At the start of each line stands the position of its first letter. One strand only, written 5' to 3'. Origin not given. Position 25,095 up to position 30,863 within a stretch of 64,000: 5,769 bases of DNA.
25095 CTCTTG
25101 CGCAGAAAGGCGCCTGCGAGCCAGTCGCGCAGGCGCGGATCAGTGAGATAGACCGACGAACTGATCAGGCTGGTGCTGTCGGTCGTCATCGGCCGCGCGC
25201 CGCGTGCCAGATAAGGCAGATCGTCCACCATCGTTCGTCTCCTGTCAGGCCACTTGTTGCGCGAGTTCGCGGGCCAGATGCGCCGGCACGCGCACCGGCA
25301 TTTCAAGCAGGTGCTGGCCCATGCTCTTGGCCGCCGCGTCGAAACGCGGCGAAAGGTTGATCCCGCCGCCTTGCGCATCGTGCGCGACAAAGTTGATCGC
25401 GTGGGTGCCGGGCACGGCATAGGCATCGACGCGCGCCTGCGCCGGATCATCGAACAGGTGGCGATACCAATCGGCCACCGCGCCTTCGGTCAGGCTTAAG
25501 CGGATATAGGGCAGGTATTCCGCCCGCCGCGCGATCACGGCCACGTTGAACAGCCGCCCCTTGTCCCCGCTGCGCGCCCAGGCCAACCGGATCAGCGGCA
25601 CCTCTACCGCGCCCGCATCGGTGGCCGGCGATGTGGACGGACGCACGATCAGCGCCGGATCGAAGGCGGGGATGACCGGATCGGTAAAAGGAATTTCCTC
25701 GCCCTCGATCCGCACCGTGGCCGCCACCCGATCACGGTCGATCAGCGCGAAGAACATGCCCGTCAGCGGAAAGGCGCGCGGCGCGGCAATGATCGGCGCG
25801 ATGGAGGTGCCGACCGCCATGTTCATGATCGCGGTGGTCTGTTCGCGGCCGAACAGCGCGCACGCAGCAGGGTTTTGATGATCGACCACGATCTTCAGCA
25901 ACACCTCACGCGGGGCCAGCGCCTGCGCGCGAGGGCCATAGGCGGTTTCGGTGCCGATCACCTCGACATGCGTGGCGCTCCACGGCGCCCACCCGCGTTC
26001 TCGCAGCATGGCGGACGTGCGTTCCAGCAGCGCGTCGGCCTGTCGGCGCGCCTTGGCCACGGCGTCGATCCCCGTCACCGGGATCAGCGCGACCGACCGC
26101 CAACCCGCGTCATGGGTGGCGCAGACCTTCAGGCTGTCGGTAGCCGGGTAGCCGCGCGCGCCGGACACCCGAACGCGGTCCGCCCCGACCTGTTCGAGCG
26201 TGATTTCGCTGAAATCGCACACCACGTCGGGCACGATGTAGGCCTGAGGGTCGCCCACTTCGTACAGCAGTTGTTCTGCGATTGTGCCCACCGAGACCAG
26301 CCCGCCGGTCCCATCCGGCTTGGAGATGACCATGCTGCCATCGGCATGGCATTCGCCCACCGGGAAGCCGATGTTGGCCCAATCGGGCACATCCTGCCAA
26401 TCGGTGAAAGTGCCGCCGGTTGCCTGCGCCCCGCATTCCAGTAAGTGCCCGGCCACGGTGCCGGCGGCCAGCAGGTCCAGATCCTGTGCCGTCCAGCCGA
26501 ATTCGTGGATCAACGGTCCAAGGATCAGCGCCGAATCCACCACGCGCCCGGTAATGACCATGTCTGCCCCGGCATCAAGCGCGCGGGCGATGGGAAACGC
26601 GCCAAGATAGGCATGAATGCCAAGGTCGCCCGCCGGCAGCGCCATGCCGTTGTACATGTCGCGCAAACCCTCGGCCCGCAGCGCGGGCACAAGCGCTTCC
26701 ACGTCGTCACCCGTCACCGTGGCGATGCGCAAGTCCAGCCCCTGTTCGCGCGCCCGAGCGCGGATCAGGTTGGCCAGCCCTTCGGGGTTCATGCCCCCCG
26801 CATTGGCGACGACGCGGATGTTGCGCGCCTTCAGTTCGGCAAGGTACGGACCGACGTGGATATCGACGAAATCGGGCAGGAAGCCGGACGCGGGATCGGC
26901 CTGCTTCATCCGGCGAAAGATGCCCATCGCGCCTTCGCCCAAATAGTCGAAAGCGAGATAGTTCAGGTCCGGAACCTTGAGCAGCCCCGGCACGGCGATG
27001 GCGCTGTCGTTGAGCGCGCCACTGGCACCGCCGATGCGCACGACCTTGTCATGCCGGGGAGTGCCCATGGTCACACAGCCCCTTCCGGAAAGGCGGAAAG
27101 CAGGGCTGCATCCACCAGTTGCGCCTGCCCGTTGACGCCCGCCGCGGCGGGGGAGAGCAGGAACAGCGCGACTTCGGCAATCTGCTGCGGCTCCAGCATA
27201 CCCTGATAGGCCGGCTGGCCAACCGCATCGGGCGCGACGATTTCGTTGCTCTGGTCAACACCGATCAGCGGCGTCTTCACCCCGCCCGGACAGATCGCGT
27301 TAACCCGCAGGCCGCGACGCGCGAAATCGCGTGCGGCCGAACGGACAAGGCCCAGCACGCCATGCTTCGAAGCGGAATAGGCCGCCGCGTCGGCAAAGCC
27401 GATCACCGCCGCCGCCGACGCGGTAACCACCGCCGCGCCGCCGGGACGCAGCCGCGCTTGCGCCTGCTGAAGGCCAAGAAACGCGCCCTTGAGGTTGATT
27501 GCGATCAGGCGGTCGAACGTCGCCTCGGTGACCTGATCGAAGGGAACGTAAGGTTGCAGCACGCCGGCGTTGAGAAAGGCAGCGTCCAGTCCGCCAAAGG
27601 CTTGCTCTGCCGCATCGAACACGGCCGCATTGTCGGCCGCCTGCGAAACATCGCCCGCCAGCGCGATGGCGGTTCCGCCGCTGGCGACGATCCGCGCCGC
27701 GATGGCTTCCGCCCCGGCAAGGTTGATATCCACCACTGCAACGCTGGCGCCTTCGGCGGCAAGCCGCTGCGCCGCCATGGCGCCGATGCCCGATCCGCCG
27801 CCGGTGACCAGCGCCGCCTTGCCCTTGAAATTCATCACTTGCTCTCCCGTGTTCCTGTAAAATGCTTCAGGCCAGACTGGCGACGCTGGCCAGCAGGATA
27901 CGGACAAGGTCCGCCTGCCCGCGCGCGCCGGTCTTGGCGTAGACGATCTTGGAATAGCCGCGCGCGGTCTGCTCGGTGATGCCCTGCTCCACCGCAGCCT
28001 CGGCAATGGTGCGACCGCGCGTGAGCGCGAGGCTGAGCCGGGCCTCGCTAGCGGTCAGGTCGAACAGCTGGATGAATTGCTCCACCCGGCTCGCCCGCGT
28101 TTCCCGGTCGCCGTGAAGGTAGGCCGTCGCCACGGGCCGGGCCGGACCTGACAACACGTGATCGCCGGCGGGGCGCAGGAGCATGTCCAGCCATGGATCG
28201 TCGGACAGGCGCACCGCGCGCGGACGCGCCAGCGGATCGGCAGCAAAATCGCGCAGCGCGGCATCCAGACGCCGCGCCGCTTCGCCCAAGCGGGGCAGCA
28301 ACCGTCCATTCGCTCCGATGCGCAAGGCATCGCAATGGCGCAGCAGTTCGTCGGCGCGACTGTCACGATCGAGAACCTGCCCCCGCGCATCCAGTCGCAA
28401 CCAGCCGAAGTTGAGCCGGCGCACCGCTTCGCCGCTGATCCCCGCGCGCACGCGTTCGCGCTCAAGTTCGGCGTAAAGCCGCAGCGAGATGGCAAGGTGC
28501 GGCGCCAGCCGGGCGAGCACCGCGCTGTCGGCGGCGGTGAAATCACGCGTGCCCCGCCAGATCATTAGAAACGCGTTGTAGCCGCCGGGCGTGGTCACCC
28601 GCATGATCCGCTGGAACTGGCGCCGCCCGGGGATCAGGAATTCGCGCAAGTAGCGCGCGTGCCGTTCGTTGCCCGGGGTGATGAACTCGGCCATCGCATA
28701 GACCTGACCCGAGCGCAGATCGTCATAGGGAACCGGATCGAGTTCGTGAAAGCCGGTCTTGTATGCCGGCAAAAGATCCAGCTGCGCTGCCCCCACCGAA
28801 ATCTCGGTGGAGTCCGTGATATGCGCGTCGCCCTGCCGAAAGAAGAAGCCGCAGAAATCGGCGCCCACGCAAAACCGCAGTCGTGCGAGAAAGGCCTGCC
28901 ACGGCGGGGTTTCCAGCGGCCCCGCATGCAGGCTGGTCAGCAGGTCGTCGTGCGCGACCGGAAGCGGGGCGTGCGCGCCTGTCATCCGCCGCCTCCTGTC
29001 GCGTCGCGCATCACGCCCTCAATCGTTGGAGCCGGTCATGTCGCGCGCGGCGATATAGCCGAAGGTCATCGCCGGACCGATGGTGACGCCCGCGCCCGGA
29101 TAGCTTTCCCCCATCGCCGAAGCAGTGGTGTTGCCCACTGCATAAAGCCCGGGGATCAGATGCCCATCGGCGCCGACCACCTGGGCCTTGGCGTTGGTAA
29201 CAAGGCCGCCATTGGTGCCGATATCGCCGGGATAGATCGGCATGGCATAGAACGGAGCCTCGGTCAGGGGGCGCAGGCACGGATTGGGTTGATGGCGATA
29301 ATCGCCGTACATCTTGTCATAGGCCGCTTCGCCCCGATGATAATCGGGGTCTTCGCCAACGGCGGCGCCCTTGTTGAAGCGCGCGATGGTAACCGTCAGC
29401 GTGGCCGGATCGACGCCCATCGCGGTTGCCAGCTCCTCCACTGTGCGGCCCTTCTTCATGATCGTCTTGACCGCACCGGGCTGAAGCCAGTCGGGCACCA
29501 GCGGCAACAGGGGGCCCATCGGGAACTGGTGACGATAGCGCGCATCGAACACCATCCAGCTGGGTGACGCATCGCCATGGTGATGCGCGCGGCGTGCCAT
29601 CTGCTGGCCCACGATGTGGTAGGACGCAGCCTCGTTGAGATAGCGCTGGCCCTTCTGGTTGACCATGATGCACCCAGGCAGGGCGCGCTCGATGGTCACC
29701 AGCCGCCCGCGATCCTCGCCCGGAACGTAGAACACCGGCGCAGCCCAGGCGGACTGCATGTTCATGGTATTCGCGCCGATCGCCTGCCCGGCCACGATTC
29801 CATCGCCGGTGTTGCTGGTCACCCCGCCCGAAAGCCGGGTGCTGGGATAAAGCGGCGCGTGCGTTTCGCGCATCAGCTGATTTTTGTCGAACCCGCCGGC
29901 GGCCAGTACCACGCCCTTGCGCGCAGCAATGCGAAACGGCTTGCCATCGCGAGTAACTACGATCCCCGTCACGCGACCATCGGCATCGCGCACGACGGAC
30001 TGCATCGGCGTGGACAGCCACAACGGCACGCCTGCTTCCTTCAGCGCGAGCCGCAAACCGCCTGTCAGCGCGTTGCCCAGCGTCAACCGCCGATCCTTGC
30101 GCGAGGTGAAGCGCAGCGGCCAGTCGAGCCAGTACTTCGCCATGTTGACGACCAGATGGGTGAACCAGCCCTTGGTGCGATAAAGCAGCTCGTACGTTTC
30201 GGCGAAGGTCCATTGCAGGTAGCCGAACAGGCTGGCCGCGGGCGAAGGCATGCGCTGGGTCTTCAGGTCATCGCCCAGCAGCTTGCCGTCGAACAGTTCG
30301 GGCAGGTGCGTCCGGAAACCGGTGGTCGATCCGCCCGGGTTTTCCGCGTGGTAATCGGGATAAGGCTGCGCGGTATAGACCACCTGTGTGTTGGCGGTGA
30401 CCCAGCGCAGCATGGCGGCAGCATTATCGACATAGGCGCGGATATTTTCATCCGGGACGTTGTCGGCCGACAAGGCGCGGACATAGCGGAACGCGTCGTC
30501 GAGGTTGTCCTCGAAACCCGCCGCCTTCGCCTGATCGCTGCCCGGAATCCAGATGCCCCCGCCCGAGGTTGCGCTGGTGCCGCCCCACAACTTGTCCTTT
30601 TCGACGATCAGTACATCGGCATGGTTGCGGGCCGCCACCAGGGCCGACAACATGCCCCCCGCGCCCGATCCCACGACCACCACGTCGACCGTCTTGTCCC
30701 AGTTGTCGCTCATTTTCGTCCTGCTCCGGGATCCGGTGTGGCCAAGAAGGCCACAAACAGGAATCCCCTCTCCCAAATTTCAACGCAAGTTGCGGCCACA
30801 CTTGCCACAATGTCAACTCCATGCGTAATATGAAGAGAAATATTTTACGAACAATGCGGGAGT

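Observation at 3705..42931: Four Coq4-like metalloenzyme paralogs inside a steroid-catabolic cluster: candidate new catabolic enzyme subfamily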

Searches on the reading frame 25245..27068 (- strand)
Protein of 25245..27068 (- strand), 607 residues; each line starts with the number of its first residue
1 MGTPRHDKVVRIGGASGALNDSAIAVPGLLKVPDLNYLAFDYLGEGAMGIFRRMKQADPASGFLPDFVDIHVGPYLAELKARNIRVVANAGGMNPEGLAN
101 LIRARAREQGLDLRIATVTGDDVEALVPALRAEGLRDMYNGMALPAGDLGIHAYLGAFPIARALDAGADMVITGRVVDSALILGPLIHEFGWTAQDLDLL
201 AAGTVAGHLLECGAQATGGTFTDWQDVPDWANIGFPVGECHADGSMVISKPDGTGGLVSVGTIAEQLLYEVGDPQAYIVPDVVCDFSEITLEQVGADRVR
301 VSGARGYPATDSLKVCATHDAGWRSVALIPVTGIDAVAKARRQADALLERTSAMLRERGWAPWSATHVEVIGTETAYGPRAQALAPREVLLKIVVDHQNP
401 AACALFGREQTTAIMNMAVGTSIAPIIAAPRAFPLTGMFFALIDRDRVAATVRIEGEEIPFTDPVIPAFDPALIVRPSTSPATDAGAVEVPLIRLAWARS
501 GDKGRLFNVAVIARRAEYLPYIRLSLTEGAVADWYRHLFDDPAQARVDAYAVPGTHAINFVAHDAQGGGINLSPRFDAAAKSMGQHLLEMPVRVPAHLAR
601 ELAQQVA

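Call 61: search_solved_structures(query=window:25245-27068:-, max_evalue=0.01)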
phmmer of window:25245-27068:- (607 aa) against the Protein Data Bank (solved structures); distinct sequences matched with E-value up to 0.01: 1.
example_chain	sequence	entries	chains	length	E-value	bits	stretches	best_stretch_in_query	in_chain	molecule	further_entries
9erq_A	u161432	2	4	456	0.0046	18.9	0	96-328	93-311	Acyclic terpene utilization AtuA family protein | Citramalate lyase, subunit A (cmlA)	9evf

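Call 62: search_protein_families(library=ncbifam, proteins=[window:25245-27068:-], max_evalue=0.00001)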
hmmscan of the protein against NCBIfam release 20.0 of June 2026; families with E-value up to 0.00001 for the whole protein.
window:25245-27068:- (607 aa): 0 families

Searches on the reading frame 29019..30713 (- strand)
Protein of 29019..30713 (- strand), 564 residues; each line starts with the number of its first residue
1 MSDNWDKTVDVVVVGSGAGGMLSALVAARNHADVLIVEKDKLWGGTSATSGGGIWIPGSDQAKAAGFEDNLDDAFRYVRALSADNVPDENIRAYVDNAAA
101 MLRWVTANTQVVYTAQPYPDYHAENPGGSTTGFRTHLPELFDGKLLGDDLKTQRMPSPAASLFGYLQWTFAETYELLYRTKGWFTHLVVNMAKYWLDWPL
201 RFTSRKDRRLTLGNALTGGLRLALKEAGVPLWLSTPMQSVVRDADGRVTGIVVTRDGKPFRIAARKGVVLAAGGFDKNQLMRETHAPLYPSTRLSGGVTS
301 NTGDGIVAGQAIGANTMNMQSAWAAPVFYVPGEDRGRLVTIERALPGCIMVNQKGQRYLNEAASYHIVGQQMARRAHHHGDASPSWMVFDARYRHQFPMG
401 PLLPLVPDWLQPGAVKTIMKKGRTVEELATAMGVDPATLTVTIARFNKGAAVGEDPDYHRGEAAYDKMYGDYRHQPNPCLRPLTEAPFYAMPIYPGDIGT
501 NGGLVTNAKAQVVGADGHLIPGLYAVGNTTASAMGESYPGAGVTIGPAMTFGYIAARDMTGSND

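Call 62: search_protein_families(library=ncbifam, proteins=[window:29019-30713:-], max_evalue=0.00001)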
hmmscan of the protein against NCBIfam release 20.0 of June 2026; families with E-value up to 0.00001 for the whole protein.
window:29019-30713:- (564 aa): 32 families (the best 25 are shown)
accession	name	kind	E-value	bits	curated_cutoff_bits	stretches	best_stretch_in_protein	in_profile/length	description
NF009478.0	PRK12844.1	equivalog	4.2e-154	513.9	789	1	2-563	2-552/559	3-ketosteroid-delta-1-dehydrogenase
NF005882.1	PRK07843.1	equivalog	1.3e-152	509.1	788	1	9-559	2-547/547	3-oxosteroid 1-dehydrogenase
NF009473.0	PRK12835.1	subfamily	4e-151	504.4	837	1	2-561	5-568/585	FAD-binding protein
NF004789.0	PRK06134.1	subfamily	1.3e-144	483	747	1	2-563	6-571/581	FAD-dependent oxidoreductase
NF009477.0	PRK12843.1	equivalog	1.3e-139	466.3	758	1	4-561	12-570/578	FAD-dependent oxidoreductase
NF009479.0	PRK12845.1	equivalog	6e-123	411.2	793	1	5-559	15-563/566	3-ketosteroid-delta-1-dehydrogenase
NF053677.1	Desat2ChcC2Cyan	equivalog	2.8e-110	369.3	900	1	9-560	1-552/558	4-oxocyclohex-2-ene-1-carboxylate 5-dehydrogenase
NF009476.0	PRK12839.1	equivalog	4.3e-110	368.5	940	1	5-562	5-567/572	FAD-dependent oxidoreductase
NF053676.1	4oxCHCAChcC1Cy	equivalog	1.3e-100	337.3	1000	1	9-560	2-527/528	4-oxocyclohexanecarboxylate 2-dehydrogenase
NF009474.0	PRK12837.1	equivalog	1.4e-93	314.5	675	2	203-562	162-511/513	FAD-binding protein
NF005510.0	PRK07121.1-3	subfamily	9.1e-59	199.5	481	2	216-558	182-485/492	FAD-binding protein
NF005509.0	PRK07121.1-2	subfamily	6.5e-58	196.6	630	2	240-558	229-520/527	FAD-binding protein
TIGR01813.1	flavo_cyto_c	subfamily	3.8e-56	190.7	285.45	2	207-556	123-443/444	flavocytochrome c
NF005511.0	PRK07121.1-4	equivalog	2.4e-53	181.4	466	2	255-547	258-527/553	FAD-binding protein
NF005512.0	PRK07121.1-5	subfamily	1.4e-45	155.8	812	2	225-557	193-484/489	FAD-binding protein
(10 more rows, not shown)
